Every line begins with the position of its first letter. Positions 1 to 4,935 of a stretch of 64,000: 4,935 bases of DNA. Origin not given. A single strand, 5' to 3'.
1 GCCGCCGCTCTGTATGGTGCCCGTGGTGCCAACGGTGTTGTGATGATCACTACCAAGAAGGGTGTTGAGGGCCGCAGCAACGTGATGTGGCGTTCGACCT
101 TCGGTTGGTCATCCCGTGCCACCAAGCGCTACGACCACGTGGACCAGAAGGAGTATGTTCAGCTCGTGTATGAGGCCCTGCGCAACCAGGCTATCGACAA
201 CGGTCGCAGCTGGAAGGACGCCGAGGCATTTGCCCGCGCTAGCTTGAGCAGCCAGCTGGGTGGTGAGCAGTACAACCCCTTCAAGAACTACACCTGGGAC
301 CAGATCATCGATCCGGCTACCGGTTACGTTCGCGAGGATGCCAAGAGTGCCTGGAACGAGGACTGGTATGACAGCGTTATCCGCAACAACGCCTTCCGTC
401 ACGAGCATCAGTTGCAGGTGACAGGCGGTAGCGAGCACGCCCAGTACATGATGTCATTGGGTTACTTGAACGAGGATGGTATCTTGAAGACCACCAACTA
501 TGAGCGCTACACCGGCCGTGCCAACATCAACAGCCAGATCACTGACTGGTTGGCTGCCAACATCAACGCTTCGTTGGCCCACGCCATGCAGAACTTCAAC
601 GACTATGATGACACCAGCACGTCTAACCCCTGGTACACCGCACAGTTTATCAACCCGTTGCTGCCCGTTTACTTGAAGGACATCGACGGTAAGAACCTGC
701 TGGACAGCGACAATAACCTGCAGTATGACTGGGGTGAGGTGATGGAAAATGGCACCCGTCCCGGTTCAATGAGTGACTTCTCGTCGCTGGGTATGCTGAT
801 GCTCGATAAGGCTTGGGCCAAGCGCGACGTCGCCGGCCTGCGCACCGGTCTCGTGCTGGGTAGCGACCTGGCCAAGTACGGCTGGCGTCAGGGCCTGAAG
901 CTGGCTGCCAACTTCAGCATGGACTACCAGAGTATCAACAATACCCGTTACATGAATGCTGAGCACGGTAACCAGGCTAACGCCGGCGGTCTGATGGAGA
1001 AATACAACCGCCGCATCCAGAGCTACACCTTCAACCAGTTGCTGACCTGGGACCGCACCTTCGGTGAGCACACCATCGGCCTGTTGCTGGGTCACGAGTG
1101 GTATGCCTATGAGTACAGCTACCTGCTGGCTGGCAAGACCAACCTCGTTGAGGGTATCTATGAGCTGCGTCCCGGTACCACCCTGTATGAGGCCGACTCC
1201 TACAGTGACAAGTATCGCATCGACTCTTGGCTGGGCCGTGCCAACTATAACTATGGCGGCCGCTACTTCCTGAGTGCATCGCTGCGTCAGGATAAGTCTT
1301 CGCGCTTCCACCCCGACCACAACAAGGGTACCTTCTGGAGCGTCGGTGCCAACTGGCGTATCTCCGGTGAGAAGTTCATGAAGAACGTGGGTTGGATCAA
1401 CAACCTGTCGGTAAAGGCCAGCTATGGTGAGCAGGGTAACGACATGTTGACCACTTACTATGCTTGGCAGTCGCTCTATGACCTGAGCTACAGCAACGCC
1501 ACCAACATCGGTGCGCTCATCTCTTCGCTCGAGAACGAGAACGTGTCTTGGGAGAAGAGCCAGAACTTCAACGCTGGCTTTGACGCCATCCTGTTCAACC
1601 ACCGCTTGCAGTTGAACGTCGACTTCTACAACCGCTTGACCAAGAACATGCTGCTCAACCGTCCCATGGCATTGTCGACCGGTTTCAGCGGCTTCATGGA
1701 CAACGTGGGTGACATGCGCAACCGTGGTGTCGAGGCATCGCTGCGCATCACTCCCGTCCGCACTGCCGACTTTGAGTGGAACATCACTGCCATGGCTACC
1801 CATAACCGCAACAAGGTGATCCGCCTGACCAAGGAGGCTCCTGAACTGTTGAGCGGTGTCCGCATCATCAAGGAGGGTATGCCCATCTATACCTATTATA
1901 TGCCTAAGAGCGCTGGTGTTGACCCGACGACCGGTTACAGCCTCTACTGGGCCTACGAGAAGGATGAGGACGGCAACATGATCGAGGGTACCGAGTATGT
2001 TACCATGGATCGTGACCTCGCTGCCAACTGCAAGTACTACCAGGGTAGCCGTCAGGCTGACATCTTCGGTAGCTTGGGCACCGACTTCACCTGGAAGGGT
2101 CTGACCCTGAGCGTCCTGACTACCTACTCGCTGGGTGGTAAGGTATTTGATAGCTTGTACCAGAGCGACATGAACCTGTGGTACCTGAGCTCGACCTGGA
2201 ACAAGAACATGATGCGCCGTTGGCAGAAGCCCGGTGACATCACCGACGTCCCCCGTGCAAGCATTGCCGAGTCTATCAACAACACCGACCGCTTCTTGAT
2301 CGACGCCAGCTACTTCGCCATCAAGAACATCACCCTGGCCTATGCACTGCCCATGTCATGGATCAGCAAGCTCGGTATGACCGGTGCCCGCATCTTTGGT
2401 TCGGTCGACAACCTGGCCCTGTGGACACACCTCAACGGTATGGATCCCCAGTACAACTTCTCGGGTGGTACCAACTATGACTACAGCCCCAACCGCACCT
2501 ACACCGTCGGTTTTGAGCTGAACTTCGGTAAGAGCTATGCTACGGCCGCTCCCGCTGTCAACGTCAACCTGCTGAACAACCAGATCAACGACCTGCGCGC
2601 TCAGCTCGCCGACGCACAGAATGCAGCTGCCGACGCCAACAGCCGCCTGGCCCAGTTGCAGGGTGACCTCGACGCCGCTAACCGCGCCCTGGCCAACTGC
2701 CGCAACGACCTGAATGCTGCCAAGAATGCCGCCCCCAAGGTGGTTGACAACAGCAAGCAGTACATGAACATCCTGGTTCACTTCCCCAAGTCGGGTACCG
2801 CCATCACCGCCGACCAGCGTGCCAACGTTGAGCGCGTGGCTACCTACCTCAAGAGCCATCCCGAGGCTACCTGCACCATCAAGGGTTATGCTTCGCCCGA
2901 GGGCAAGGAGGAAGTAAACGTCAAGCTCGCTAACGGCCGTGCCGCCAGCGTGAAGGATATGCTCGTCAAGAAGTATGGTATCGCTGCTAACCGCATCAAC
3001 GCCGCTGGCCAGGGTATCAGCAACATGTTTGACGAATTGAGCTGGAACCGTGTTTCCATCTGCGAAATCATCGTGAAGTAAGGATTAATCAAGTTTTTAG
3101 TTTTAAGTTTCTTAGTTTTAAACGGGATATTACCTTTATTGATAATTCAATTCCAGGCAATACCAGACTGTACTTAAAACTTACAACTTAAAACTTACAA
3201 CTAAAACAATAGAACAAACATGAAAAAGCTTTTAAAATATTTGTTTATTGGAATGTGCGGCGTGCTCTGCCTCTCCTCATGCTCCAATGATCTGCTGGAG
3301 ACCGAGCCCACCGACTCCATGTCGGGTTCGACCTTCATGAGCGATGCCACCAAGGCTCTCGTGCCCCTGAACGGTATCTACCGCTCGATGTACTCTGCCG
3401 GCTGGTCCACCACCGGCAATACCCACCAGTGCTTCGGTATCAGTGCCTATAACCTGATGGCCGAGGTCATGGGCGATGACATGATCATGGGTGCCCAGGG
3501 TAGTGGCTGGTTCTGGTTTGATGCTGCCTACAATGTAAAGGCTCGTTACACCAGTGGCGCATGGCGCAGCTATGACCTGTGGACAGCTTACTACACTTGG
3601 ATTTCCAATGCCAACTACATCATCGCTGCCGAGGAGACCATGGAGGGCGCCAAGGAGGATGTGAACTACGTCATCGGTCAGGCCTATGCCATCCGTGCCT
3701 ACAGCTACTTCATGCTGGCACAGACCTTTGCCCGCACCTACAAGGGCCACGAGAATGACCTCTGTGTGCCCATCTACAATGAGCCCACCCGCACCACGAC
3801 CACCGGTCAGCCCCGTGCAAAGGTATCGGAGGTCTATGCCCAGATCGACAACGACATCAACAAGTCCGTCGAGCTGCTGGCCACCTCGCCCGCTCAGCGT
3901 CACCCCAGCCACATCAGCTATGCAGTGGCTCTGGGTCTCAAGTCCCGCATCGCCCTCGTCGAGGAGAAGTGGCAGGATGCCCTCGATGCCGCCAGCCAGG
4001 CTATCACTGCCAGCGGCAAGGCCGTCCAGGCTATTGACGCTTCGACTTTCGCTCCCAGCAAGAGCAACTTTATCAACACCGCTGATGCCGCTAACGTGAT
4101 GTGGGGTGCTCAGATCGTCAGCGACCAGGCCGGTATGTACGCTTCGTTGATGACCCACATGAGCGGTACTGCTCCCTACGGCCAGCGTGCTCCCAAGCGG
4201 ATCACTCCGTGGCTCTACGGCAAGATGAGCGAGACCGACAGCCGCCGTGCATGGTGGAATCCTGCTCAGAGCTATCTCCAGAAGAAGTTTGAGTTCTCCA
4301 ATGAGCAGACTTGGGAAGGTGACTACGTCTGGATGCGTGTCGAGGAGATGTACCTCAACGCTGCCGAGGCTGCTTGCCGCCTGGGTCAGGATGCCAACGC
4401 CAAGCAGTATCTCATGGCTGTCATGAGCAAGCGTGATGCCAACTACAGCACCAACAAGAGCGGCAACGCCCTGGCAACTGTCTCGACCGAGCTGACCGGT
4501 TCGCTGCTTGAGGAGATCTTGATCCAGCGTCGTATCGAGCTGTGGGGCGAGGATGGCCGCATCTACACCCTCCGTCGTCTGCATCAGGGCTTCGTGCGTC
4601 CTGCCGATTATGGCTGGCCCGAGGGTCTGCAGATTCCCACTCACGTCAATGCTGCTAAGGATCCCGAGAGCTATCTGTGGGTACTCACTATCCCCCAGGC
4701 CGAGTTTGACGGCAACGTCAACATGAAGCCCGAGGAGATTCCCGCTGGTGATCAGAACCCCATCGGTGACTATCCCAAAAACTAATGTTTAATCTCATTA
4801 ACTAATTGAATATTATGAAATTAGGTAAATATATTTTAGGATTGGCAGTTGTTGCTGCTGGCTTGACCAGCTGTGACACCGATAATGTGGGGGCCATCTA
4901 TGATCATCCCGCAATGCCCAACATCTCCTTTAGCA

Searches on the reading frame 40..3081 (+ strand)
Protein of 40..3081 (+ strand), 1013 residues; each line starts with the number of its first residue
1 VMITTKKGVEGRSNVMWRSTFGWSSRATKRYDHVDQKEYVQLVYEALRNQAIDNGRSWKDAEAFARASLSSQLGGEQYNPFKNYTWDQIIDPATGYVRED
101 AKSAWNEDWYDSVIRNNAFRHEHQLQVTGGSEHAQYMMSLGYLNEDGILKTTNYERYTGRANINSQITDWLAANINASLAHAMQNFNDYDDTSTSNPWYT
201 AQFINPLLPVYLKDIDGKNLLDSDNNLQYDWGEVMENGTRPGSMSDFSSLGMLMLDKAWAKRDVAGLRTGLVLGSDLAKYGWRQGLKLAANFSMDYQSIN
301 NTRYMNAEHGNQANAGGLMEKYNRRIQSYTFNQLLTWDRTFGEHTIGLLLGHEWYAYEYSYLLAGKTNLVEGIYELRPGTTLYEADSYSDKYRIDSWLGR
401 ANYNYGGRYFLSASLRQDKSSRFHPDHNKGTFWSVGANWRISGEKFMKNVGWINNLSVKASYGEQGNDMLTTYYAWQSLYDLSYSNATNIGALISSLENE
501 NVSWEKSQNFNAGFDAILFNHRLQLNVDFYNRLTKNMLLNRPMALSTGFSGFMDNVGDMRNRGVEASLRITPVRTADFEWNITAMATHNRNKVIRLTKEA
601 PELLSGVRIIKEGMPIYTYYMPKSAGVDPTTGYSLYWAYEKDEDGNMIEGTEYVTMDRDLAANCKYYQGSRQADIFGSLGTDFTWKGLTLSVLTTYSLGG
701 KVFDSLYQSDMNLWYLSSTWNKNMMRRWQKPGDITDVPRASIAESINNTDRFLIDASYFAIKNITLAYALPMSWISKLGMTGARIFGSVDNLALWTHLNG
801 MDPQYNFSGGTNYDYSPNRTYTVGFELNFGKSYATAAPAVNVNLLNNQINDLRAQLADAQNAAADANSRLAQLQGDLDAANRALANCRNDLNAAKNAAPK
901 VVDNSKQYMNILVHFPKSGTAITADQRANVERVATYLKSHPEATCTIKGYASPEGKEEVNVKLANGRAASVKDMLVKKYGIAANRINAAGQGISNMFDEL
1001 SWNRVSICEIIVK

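Call 45: search_protein_families(library=pfam, proteins=[window:40-3081:+], max_evalue=0.0001)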
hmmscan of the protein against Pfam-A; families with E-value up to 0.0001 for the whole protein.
window:40-3081:+ (1013 aa): 1 family
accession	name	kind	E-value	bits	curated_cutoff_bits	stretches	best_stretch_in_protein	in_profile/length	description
PF00691.25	OmpA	-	2.1e-12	47.7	27.2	1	915-995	2-83/98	OmpA family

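Call 54: find_homologous_proteins(query=window:40-3078:+, max_evalue=1e-30)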
Query window:40-3078:+ (1013 aa): 1966 proteins with E <= 1e-30 among 8000 candidates; the best 120 are listed.
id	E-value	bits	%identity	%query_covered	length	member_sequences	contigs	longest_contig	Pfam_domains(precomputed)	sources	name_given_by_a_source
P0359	0.0e+0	2234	95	100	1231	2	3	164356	PF00691.26,PF13715.13,PF07715.21,PF13620.13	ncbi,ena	-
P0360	0.0e+0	2228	94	100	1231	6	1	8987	PF00691.26,PF13715.13,PF07715.21,PF13620.13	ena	-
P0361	0.0e+0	2197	93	100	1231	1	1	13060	PF00691.26,PF13715.13,PF07715.21,PF13620.13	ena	-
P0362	0.0e+0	2190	93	100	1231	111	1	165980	PF00691.26,PF13715.13,PF07715.21,PF13620.13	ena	-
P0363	0.0e+0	2183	92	100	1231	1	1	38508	PF00691.26,PF13715.13,PF07715.21,PF13620.13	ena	-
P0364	0.0e+0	2175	92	100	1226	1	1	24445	PF00691.26,PF13715.13,PF07715.21,PF13620.13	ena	-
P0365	0.0e+0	2171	92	100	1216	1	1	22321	PF00691.26,PF13715.13,PF07715.21,PF13620.13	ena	-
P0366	0.0e+0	2171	92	100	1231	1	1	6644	PF00691.26,PF13715.13,PF07715.21,PF13620.13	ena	-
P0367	0.0e+0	2129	90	100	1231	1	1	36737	PF00691.26,PF13715.13,PF07715.21,PF13620.13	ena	-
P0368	0.0e+0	2125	90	100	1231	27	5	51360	PF00691.26,PF13715.13,PF07715.21,PF13620.13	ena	-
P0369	0.0e+0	2124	89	100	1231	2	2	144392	PF00691.26,PF13715.13,PF07715.21,PF13620.13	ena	-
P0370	0.0e+0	2122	89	100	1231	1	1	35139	PF00691.26,PF13715.13,PF07715.21,PF13620.13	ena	-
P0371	0.0e+0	2120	89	100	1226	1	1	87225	PF00691.26,PF13715.13,PF07715.21,PF13620.13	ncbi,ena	-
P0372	0.0e+0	2119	89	100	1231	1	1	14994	PF00691.26,PF13715.13,PF07715.21,PF13620.13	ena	-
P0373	0.0e+0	2119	89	100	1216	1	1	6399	PF00691.26,PF13715.13,PF07715.21,PF13620.13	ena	-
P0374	0.0e+0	2119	89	100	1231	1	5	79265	PF00691.26,PF13715.13,PF07715.21,PF13620.13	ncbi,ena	-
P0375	0.0e+0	2119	89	100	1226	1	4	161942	PF00691.26,PF13715.13,PF07715.21,PF13620.13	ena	-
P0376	0.0e+0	2118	89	100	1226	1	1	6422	PF00691.26,PF13715.13,PF07715.21,PF13620.13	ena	-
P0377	0.0e+0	2118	89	100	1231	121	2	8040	PF00691.26,PF13715.13,PF07715.21,PF13620.13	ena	-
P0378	0.0e+0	2118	89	100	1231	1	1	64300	PF00691.26,PF13715.13,PF07715.21,PF13620.13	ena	-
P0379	0.0e+0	2116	89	100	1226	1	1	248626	PF00691.26,PF13715.13,PF07715.21,PF13620.13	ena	-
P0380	0.0e+0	2115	89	100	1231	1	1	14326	PF00691.26,PF13715.13,PF07715.21,PF13620.13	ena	-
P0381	0.0e+0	2114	89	100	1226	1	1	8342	PF00691.26,PF13715.13,PF07715.21,PF13620.13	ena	-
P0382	0.0e+0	2114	89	100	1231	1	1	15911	PF00691.26,PF13715.13,PF07715.21,PF13620.13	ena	-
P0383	0.0e+0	2113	89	100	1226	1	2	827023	PF00691.26,PF13715.13,PF07715.21,PF13620.13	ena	-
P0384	0.0e+0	2113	89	100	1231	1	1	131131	PF00691.26,PF13715.13,PF07715.21,PF13620.13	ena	-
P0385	0.0e+0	2108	90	100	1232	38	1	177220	PF00691.26,PF13715.13,PF07715.21,PF13620.13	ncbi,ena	-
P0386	0.0e+0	2100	88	100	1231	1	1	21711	PF00691.26,PF13715.13,PF07715.21,PF13620.13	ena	-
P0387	0.0e+0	2097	90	100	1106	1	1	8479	PF00691.26,PF07715.21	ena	-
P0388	0.0e+0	2096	88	100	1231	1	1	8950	PF00691.26,PF13715.13,PF07715.21,PF13620.13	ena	-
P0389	0.0e+0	2096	88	100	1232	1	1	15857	PF00691.26,PF13715.13,PF07715.21,PF13620.13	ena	-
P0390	0.0e+0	2090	89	99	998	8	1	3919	PF00691.26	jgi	jgi:TonB-linked SusC/RagA family outer membrane protein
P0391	0.0e+0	2090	88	100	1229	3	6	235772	PF00691.26,PF13715.13,PF07715.21,PF13620.13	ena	-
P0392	0.0e+0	2087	88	100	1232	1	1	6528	PF00691.26,PF13715.13,PF07715.21,PF13620.13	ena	-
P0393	0.0e+0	2087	88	100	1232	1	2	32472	PF00691.26,PF13715.13,PF07715.21,PF13620.13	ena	-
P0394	0.0e+0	2085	88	100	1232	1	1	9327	PF00691.26,PF13715.13,PF07715.21,PF13620.13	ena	-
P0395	0.0e+0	2082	88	100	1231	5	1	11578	PF00691.26,PF13715.13,PF07715.21,PF13620.13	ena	-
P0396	0.0e+0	2075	88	100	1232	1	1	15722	PF00691.26,PF13715.13,PF07715.21,PF13620.13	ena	-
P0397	0.0e+0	2072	88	100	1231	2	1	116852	PF00691.26,PF13715.13,PF07715.21,PF13620.13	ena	-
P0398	0.0e+0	2071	88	100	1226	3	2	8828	PF00691.26,PF13715.13,PF07715.21,PF13620.13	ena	-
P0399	0.0e+0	2069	87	100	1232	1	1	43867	PF00691.26,PF13715.13,PF07715.21,PF13620.13,PF00593.31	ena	-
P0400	0.0e+0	2068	88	100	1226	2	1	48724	PF00691.26,PF13715.13,PF07715.21,PF13620.13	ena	-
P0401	0.0e+0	2067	87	100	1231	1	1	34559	PF00691.26,PF13715.13,PF07715.21,PF13620.13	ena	-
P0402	0.0e+0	2067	87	100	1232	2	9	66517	PF00691.26,PF13715.13,PF07715.21,PF13620.13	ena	-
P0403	0.0e+0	2066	88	100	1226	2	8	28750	PF00691.26,PF13715.13,PF07715.21,PF13620.13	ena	-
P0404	0.0e+0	2066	87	100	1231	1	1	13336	PF00691.26,PF13715.13,PF07715.21,PF13620.13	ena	-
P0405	0.0e+0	2065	87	100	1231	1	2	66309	PF00691.26,PF13715.13,PF07715.21,PF13620.13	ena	-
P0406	0.0e+0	2065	87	100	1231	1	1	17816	PF00691.26,PF13715.13,PF07715.21,PF13620.13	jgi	jgi:TonB-linked SusC/RagA family outer membrane protein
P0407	0.0e+0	2063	87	100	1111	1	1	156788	PF00691.26,PF07715.21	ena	-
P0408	0.0e+0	2063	87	100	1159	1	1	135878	PF00691.26,PF07715.21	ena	-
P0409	0.0e+0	2062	87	100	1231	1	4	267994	PF00691.26,PF13715.13,PF07715.21,PF13620.13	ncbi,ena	-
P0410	0.0e+0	2062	87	100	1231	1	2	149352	PF00691.26,PF13715.13,PF07715.21,PF13620.13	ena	-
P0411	0.0e+0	2062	87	100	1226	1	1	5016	PF00691.26,PF13715.13,PF07715.21,PF13620.13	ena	-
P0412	0.0e+0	2062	87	100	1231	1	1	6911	PF00691.26,PF13715.13,PF07715.21,PF13620.13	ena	-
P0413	0.0e+0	2060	87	100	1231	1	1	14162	PF00691.26,PF13715.13,PF07715.21,PF13620.13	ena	-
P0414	0.0e+0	2057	86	100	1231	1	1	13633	PF00691.26,PF13715.13,PF07715.21,PF13620.13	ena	-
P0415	0.0e+0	2057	86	100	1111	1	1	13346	PF00691.26,PF07715.21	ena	-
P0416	0.0e+0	2056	86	100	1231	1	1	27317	PF00691.26,PF13715.13,PF07715.21,PF13620.13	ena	-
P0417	0.0e+0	2052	86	100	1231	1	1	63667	PF00691.26,PF13715.13,PF07715.21,PF13620.13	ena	-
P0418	0.0e+0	2052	86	100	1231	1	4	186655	PF00691.26,PF13715.13,PF07715.21,PF13620.13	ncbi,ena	-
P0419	0.0e+0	2052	86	100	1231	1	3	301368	PF00691.26,PF13715.13,PF07715.21,PF13620.13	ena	-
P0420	0.0e+0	2051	86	100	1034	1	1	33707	PF00691.26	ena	-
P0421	0.0e+0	2050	86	100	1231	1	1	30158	PF00691.26,PF13715.13,PF07715.21,PF13620.13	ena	-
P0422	0.0e+0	2050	86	100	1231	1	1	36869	PF00691.26,PF13715.13,PF07715.21,PF13620.13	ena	-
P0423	0.0e+0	2048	86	100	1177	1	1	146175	PF00691.26,PF13715.13,PF13620.13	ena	-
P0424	0.0e+0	2048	86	100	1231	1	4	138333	PF00691.26,PF13715.13,PF07715.21,PF13620.13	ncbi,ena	-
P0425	0.0e+0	2048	86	100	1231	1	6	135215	PF00691.26,PF13715.13,PF07715.21,PF13620.13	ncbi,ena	-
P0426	0.0e+0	2047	86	100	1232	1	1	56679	PF00691.26,PF13715.13,PF07715.21,PF13620.13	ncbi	-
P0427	0.0e+0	2038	85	100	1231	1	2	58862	PF00691.26,PF13715.13,PF07715.21,PF13620.13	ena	-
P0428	0.0e+0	2037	85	100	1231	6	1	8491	PF00691.26,PF13715.13,PF07715.21,PF13620.13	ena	-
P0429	0.0e+0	2025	85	100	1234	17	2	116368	PF00691.26,PF13715.13,PF07715.21,PF13620.13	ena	-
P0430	0.0e+0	2014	86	100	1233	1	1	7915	PF00691.26,PF13715.13,PF07715.21,PF13620.13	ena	-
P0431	0.0e+0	2011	86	100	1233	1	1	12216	PF00691.26,PF13715.13,PF07715.21,PF13620.13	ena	-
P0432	0.0e+0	2011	84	100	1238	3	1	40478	PF00691.26,PF13715.13,PF07715.21,PF13620.13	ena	-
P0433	0.0e+0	2011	86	100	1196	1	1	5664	PF00691.26,PF13715.13,PF07715.21,PF13620.13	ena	-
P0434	0.0e+0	2006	85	100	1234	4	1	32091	PF00691.26,PF13715.13,PF07715.21,PF13620.13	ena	-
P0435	0.0e+0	2006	86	98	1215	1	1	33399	PF00691.26,PF13715.13,PF07715.21,PF13620.13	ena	-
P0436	0.0e+0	2005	85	100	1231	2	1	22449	PF00691.26,PF13715.13,PF07715.21,PF13620.13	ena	-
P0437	0.0e+0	2002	84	100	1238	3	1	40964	PF00691.26,PF13715.13,PF07715.21,PF13620.13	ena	-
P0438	0.0e+0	2001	85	99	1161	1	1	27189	PF00691.26,PF07715.21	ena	-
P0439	0.0e+0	2000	84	100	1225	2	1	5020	PF00691.26,PF13715.13,PF07715.21,PF13620.13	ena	-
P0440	0.0e+0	1998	85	100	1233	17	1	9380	PF00691.26,PF13715.13,PF07715.21,PF13620.13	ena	-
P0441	0.0e+0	1993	85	100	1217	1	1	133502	PF00691.26,PF13715.13,PF07715.21,PF13620.13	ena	-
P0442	0.0e+0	1986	87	97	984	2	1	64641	PF00691.26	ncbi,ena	-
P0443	0.0e+0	1975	83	100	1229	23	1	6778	PF00691.26,PF13715.13,PF07715.21,PF13620.13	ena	-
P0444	0.0e+0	1975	83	100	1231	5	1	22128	PF00691.26,PF13715.13,PF07715.21,PF13620.13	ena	-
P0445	0.0e+0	1954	83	100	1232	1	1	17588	PF00691.26,PF13715.13,PF07715.21,PF13620.13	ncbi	-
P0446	0.0e+0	1951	83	100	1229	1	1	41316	PF00691.26,PF13715.13,PF07715.21,PF13620.13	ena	-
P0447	0.0e+0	1947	82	100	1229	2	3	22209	PF00691.26,PF13715.13,PF07715.21,PF13620.13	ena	-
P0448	0.0e+0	1946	83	100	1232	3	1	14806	PF00691.26,PF13715.13,PF07715.21,PF13620.13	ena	-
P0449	0.0e+0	1944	82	100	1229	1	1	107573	PF00691.26,PF13715.13,PF07715.21,PF13620.13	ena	-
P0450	0.0e+0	1942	82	100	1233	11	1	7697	PF00691.26,PF13715.13,PF07715.21,PF13620.13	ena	-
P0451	0.0e+0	1939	82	100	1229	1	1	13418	PF00691.26,PF13715.13,PF07715.21,PF13620.13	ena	-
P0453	0.0e+0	1936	82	100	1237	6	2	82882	PF00691.26,PF13715.13,PF07715.21,PF13620.13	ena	-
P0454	0.0e+0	1930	81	100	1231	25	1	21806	PF00691.26,PF13715.13,PF07715.21,PF13620.13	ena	-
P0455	0.0e+0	1768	75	100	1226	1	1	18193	PF00691.26,PF13715.13,PF07715.21,PF13620.13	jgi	-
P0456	0.0e+0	1763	84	89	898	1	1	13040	PF00691.26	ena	-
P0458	0.0e+0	1547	67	100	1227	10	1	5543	PF00691.26,PF13715.13,PF07715.21,PF13620.13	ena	-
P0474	0.0e+0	1321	68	82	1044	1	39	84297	PF13715.13,PF07715.21,PF13620.13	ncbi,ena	-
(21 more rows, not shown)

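Call 58: find_encoding_contigs(protein=P0474, flank=3000, max_places=2)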
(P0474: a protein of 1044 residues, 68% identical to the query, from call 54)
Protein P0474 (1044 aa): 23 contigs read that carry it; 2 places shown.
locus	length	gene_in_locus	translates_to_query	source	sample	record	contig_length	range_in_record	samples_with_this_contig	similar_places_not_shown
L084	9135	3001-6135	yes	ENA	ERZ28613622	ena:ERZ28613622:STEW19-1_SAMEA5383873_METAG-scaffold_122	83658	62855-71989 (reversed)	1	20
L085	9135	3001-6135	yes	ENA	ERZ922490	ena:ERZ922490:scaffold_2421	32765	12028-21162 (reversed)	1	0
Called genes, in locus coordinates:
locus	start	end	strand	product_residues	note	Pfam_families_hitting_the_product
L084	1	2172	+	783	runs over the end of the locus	PF13734:Inhibitor_I69, PF01640:Peptidase_C10, PF00404:Dockerin_1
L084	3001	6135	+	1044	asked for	PF13620:CarboxypepD_reg, PF13715:CarbopepD_reg_2, PF07715:Plug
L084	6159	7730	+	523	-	PF14322:SusD-like_3, PF07980:SusD_RagB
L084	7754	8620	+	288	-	-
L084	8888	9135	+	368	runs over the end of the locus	PF13439:Glyco_transf_4, PF13579:Glyco_trans_4_4, PF00534:Glycos_transf_1, PF13692:Glyco_trans_1_4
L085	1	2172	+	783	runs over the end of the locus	PF13734:Inhibitor_I69, PF01640:Peptidase_C10, PF00404:Dockerin_1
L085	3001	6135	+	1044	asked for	PF13620:CarboxypepD_reg, PF13715:CarbopepD_reg_2, PF07715:Plug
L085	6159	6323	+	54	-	-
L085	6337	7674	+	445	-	PF14322:SusD-like_3, PF07980:SusD_RagB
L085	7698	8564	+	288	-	-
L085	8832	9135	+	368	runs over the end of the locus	PF13439:Glyco_transf_4, PF13579:Glyco_trans_4_4, PF00534:Glycos_transf_1, PF13692:Glyco_trans_1_4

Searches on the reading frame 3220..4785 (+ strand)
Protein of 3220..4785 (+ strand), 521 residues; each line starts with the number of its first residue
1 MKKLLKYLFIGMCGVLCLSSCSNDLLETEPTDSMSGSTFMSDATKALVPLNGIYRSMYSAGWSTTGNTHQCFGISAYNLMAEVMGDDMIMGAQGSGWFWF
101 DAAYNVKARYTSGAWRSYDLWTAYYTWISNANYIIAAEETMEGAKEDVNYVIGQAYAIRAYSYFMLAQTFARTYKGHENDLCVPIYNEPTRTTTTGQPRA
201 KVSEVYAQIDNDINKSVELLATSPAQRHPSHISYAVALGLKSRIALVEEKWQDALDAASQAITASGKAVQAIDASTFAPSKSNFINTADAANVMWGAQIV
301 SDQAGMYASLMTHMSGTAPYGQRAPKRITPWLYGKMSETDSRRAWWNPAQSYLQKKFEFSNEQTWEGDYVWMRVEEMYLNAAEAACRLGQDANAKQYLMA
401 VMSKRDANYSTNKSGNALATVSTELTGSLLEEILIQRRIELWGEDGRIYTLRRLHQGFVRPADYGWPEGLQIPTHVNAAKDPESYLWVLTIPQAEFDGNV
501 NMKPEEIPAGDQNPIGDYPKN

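Call 45: search_protein_families(library=pfam, proteins=[window:3220-4785:+], max_evalue=0.0001)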
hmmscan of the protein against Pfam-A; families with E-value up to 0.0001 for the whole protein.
window:3220-4785:+ (521 aa): 2 families
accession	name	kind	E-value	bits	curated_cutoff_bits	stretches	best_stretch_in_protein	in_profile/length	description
PF14322.12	SusD-like_3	-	8.7e-19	68.9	27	1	106-246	63-191/191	Starch-binding associating with outer membrane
PF07980.17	SusD_RagB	-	3.1e-14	53.7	23.1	1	337-503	118-292/297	SusD family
